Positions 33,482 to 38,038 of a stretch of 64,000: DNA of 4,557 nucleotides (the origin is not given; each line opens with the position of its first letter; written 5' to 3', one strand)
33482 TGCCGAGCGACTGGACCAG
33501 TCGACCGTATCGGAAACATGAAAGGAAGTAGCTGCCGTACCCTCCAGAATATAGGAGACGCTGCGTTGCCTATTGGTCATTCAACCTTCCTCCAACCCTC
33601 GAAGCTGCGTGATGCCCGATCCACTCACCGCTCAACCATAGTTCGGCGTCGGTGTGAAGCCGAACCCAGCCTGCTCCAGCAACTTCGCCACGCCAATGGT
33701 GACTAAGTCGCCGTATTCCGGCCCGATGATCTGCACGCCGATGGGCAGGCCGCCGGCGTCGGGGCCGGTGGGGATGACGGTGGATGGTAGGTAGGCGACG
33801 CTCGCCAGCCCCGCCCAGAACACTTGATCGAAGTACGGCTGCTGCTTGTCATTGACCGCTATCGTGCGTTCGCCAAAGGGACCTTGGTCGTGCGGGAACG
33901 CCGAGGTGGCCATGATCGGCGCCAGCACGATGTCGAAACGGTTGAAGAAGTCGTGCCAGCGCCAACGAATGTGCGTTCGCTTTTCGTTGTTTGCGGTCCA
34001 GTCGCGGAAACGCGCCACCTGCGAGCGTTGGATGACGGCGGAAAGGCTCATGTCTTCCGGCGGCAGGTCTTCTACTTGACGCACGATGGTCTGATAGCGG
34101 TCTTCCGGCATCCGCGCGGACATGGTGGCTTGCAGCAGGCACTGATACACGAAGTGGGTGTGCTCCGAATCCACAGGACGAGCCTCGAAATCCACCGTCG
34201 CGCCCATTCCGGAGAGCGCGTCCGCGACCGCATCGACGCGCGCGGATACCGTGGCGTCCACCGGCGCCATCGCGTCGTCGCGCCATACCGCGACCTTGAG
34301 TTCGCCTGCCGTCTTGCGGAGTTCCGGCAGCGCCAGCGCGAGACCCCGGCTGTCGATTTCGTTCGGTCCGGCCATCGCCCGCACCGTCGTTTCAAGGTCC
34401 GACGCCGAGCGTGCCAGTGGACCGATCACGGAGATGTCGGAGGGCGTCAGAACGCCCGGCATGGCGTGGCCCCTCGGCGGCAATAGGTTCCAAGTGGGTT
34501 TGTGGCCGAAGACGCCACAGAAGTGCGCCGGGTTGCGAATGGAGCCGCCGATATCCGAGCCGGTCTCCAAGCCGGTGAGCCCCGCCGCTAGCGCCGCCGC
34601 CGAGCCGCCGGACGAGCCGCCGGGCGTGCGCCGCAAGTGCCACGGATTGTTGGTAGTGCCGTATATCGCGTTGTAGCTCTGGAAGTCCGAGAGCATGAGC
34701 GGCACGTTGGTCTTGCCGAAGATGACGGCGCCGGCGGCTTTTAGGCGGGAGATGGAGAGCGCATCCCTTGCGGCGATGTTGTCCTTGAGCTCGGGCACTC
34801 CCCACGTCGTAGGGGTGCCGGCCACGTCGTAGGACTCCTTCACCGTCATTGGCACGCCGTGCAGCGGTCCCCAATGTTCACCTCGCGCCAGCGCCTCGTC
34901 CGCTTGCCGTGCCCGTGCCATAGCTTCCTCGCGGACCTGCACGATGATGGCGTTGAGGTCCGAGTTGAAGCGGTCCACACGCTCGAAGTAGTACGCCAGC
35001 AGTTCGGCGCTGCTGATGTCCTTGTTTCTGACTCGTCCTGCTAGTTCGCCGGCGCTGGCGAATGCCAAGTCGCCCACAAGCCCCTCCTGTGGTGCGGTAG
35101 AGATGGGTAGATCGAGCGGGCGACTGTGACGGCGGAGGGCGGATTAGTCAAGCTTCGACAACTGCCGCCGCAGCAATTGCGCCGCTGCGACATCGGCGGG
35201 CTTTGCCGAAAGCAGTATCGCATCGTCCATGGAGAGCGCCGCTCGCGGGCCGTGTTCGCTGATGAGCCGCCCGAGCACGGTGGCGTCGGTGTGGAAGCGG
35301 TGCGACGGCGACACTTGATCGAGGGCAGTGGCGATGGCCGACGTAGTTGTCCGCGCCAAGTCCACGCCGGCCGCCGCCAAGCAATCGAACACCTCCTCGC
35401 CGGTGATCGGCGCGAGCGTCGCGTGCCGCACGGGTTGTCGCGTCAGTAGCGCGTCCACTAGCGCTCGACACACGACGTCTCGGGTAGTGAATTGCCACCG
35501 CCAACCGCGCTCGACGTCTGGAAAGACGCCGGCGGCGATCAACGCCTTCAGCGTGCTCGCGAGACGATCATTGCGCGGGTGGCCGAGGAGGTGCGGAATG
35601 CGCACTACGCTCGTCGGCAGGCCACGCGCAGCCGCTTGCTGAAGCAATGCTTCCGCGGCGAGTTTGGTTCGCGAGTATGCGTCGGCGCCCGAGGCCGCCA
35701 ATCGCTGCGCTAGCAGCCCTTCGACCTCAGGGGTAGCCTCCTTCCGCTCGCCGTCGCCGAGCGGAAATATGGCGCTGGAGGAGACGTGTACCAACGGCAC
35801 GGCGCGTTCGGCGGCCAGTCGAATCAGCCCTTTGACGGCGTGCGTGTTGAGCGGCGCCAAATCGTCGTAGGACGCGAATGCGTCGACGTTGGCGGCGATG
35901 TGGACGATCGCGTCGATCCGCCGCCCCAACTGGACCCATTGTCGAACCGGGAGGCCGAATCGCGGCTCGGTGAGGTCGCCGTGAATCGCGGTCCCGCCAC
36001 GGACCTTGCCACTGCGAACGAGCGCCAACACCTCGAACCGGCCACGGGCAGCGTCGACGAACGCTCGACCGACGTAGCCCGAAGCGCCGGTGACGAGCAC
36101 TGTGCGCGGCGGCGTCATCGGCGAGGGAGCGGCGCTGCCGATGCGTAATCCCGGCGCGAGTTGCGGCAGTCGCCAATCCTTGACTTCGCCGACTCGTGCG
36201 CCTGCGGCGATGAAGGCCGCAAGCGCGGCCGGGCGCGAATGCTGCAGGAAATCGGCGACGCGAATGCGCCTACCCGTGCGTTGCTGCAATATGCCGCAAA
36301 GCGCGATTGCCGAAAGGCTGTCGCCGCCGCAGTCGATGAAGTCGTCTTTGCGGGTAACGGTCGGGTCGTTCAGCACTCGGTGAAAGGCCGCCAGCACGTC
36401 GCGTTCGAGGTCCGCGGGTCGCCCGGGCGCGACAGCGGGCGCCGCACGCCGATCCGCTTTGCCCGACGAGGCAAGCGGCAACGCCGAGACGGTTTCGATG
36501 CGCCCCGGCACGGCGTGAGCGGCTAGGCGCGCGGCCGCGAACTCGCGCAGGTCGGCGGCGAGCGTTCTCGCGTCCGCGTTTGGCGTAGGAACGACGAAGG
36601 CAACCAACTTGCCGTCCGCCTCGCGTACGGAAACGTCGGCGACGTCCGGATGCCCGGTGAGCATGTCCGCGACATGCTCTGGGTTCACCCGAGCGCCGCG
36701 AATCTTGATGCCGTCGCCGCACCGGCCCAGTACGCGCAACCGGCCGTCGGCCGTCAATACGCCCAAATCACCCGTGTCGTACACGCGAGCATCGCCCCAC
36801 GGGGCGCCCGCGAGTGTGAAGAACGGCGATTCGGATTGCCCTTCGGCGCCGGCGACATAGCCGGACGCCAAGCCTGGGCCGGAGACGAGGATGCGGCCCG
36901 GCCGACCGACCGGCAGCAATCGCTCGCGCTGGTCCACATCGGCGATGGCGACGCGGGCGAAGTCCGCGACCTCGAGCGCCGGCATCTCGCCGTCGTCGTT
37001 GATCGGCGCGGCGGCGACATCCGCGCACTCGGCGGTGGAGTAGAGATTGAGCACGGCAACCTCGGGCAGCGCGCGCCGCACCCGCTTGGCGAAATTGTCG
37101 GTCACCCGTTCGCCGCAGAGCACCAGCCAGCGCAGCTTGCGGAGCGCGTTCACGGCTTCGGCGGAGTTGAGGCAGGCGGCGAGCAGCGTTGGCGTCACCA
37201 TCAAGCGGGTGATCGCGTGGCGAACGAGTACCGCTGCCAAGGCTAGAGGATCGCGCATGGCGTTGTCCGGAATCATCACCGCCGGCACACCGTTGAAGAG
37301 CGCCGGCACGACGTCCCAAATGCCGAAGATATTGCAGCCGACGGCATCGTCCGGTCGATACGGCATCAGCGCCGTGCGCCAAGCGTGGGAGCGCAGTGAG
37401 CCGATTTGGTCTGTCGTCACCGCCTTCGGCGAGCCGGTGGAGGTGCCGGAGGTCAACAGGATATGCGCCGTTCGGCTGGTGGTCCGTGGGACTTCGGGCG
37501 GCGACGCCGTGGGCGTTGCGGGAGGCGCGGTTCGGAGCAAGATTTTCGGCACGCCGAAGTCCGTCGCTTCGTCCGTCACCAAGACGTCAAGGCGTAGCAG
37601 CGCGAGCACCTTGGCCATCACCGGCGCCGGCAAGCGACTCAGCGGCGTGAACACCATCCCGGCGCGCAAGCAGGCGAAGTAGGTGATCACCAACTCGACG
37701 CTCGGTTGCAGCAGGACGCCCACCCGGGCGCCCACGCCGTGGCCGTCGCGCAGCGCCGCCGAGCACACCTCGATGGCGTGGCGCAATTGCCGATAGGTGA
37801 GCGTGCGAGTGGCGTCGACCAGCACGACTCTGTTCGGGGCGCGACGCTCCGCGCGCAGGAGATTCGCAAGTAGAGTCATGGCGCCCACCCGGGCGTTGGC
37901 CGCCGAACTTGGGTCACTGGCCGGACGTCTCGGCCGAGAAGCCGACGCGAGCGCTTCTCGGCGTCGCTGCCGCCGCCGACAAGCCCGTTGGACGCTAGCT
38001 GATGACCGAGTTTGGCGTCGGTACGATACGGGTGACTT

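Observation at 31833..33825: Back-to-back 3' fragments of the MFS and amidase genes: a Campbell-type or tandem-duplication scar with non-homologous cores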

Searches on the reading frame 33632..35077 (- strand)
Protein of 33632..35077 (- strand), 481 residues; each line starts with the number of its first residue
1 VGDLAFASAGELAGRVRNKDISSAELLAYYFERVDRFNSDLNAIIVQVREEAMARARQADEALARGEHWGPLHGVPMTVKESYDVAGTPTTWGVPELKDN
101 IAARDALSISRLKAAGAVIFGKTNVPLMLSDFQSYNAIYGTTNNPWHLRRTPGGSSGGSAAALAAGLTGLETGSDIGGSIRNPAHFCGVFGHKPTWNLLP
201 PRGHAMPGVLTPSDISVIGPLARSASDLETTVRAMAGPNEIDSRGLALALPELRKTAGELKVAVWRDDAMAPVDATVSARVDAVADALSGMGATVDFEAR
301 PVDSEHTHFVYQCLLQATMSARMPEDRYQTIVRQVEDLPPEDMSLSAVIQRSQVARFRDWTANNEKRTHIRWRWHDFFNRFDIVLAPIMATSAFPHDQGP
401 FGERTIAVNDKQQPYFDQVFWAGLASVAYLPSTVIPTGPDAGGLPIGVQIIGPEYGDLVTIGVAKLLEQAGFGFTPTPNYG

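Call 10: search_protein_families(library=pfam, proteins=[window:33632-35077:-])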
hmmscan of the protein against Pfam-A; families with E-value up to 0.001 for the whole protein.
window:33632-35077:- (481 aa): 1 family
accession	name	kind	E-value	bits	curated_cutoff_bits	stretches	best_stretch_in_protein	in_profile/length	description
PF01425.27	Amidase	-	9.9e-97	325.2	27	1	25-457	1-441/445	Amidase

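Call 14: find_encoding_contigs(protein=window:33632-35077:-, flank=6000, max_places=10)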
Protein window:33632-35077:- (481 aa): no gene with exactly this product is on record in the collection.

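Call 16: find_related_loci(query=window:33632-35077:-, collection=genome_contigs, flank=5000)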
Query window:33632-35077:- (481 aa) in genome_contigs; peptide patterns used: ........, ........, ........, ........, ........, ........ (x = any residue, [..] = any of these).
600 stretches matched a pattern (row limit reached: there are more); 595 encode a relative of the query (tblastn E <= 1e-3); the best 80 are kept; 80 distinct loci.
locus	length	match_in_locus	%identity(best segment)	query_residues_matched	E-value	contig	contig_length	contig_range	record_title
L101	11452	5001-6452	74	1-480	0e+0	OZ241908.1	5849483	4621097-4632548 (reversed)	MAG: Candidatus Azotimanducaceae bacterium isolate 16e1fe49-7b92-4528-a68f-5a19ecc53174 genome assembly, chromosome: 1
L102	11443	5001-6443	70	1-480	0e+0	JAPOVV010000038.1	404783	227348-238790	MAG: Gammaproteobacteria bacterium isolate COS1_bin_8 NODE_8_length_404783_cov_20.6955, whole genome shotgun sequence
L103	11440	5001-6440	74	1-480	0e+0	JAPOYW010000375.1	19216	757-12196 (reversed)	MAG: Gammaproteobacteria bacterium isolate COS4_bin_45 NODE_2409_length_19216_cov_5.73566, whole genome shotgun sequence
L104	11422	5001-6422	72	1-474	0e+0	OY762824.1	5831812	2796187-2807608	MAG: Pseudomonadales bacterium isolate c7712431-7163-4da6-abf8-36335a373d69 genome assembly, chromosome: 1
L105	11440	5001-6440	73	1-480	0e+0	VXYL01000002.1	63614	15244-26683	MAG: Gammaproteobacteria bacterium isolate SB0670_bin_10 NODE_285_length_63614_cov_14.413096, whole genome shotgun seque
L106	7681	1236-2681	66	1-480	0e+0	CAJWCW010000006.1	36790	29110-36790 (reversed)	MAG TPA_asm: uncultured Gammaproteobacteria bacterium isolate ERR598947_bin.81_MetaBAT_v2.12.1_MAG genome assembly, cont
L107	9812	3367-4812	65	1-480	0e+0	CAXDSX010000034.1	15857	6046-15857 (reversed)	MAG TPA_asm: uncultured Pseudomonadales bacterium isolate SRR5788082_binner13_Refined_4 genome assembly, contig: ERZ2439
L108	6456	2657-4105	67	1-480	0e+0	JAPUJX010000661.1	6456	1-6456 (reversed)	MAG: Gammaproteobacteria bacterium isolate KW1-S15_132 KW1-S15_132_cg661, whole genome shotgun sequence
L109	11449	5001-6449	66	1-480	0e+0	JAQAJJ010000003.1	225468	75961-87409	MAG: Candidatus Azophilus lithoversatilis isolate peze_46 Seq3, whole genome shotgun sequence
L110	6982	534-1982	65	1-480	0e+0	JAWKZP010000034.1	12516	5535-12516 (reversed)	MAG: Pseudomonadales bacterium isolate ABC1.202 ABC1.202.fa-34, whole genome shotgun sequence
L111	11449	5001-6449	65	1-480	0e+0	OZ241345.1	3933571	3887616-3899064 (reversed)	MAG: Pseudomonadales bacterium isolate 4a85dd4c-a535-4248-8c5e-d18cad30f1e2 genome assembly, chromosome: 1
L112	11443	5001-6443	67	1-480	0e+0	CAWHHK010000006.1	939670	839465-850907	MAG: uncultured Gammaproteobacteria bacterium isolate MFD02134.bin.2.176 genome assembly, contig: contig_2232, whole gen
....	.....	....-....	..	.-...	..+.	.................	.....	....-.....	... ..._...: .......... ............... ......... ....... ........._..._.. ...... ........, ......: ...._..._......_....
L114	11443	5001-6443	65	1-480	0e+0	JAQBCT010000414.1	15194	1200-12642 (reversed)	MAG: Gammaproteobacteria bacterium isolate MAG_354_bin-09 354_bin-09_ctg-414, whole genome shotgun sequence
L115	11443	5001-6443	62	3-480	0e+0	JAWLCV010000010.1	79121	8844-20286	MAG: Pseudomonadales bacterium isolate 15dZY3.bin.72 NODE_544_length_79121_cov_93.085685, whole genome shotgun sequence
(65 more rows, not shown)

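Call 42: find_homologous_proteins(query=window:33632-35077:-, max_evalue=1e-100)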
Query window:33632-35077:- (481 aa): 7454 proteins with E <= 1e-100 among 8000 candidates; the best 120 are listed.
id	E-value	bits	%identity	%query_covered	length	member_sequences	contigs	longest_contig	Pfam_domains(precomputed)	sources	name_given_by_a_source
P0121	0.0e+0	1077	98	100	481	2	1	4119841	PF01425.27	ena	-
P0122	2.5e-261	886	81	99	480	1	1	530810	PF01425.27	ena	-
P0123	2.7e-261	886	81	99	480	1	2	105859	PF01425.27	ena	-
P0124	5.2e-261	885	81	99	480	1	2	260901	PF01425.27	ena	-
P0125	1.2e-260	883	81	99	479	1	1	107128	PF01425.27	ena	-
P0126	2.1e-260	883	80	100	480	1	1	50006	PF01425.27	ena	-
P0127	2.6e-260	882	81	99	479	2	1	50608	PF01425.27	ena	-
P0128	2.7e-260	882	81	99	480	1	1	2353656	PF01425.27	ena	-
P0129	4.0e-260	882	80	100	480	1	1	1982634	PF01425.27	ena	-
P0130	4.1e-260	882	81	99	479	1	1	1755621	PF01425.27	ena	-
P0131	7.2e-260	881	81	99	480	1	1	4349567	PF01425.27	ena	-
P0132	8.6e-260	881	81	99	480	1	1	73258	PF01425.27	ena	-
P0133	1.4e-259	880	81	99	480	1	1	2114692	PF01425.27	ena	-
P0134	1.4e-259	880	79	100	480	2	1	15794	PF01425.27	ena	-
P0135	3.5e-259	879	79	100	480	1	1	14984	PF01425.27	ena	-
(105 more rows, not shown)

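Call 43: find_encoding_contigs(protein=P0131, flank=6000, max_places=2)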
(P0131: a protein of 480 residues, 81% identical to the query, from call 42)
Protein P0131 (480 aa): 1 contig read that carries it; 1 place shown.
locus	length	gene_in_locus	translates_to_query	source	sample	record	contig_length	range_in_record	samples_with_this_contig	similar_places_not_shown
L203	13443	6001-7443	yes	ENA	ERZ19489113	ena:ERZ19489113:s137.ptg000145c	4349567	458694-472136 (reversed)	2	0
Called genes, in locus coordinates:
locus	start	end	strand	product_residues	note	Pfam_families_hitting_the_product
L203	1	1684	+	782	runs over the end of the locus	PF02515:CoA_transf_3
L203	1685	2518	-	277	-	PF00378:ECH_1, PF16113:ECH_2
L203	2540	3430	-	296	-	PF02739:5_3_exonuc_N, PF01367:5_3_exonuc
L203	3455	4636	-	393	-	PF02515:CoA_transf_3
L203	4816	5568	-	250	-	PF00561:Abhydrolase_1, PF12146:Hydrolase_4 (weak), PF12697:Abhydrolase_6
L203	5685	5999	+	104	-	PF07978:NIPSNAP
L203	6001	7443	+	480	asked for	PF01425:Amidase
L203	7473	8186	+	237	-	PF02586:SRAP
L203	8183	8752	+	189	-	PF08534:Redoxin, PF00578:AhpC-TSA, PF00085:Thioredoxin (weak), PF13905:Thioredoxin_8 (faint)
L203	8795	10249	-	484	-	PF00884:Sulfatase, PF01663:Phosphodiest (faint), PF16347:SGSH_C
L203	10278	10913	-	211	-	-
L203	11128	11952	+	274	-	PF00528:BPD_transp_1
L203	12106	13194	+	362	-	PF00005:ABC_tran, PF08402:TOBE_2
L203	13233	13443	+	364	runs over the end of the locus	PF01547:SBP_bac_1, PF13416:SBP_bac_8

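Call 50: search_protein_families(library=ncbifam, proteins=[window:33632-35077:-], max_evalue=0.1)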
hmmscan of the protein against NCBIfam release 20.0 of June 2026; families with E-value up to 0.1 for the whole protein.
window:33632-35077:- (481 aa): 26 families (the best 25 are shown)
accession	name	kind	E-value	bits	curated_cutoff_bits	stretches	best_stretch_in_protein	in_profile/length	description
NF004816.0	PRK06170.1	equivalog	1.1e-176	588.3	503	1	3-477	8-488/493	amidase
NF005687.0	PRK07487.1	subfamily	4.9e-92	309.2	428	1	7-474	8-459/468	amidase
NF005686.0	PRK07486.1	subfamily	2.6e-74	250.7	465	1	4-470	11-472/486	amidase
NF004815.0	PRK06169.1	equivalog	8.6e-72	242.2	506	1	4-470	7-458/471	amidase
NF006631.0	PRK09201.1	equivalog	2.5e-69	234.2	461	1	5-475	5-459/466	AtzE family amidohydrolase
NF005450.0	PRK07042.1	equivalog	1.2e-68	231.7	458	1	7-471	7-452/464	amidase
TIGR02715.1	amido_AtzE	subfamily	2e-68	231.4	425.75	1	10-471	3-448/452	AtzE family amidohydrolase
NF009119.0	PRK12470.1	equivalog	1.1e-67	229.1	498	1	2-470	4-451/462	amidase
NF004717.0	PRK06061.1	equivalog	8.1e-62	209.5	498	1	11-469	21-465/483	amidase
NF005688.0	PRK07488.1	equivalog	1.3e-58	199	532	1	4-470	8-465/474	indoleacetamide hydrolase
TIGR00132.1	gatA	equivalog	1.4e-53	182.3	481.1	2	16-317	5-302/466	Asp-tRNA(Asn)/Glu-tRNA(Gln) amidotransferase subunit GatA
NF006043.0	PRK08186.1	subfamily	1.2e-45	156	487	1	11-469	11-446/600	allophanate hydrolase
NF005899.0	PRK07869.1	equivalog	1.4e-44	152.7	418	1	8-469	16-460/471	amidase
NF006006.0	PRK08137.1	equivalog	8.5e-43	146.9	534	1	8-248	35-279/529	amidase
NF005565.0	PRK07235.1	subfamily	1.4e-42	146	545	2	65-297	81-315/506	amidase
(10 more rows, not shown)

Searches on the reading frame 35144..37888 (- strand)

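Call 10: search_protein_families(library=pfam, proteins=[window:35144-37888:-])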
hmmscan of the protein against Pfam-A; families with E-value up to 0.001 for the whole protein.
window:35144-37888:- (914 aa): 6 families
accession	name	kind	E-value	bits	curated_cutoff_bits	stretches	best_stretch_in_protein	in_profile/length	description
PF00501.34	AMP-binding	-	2.2e-47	162.1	29.9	1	13-344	4-383/384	AMP-binding enzyme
PF07993.18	NAD_binding_4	-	4.5e-30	105.1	20.1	1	634-809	65-257/258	Male sterility protein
PF01370.27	Epimerase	-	6.6e-16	58.9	20.9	1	597-784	1-190/240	NAD dependent epimerase/dehydratase family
PF00550.31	PP-binding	-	1.4e-10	41.7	20.8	1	497-560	2-67/67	Phosphopantetheine attachment site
PF04321.23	RmlD_sub_bind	-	1.9e-10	40.8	27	1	596-777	2-161/287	RmlD substrate binding domain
PF13193.12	AMP-binding_C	-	5.2e-10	40.5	24.5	1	408-477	4-76/76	AMP-binding enzyme C-terminal domain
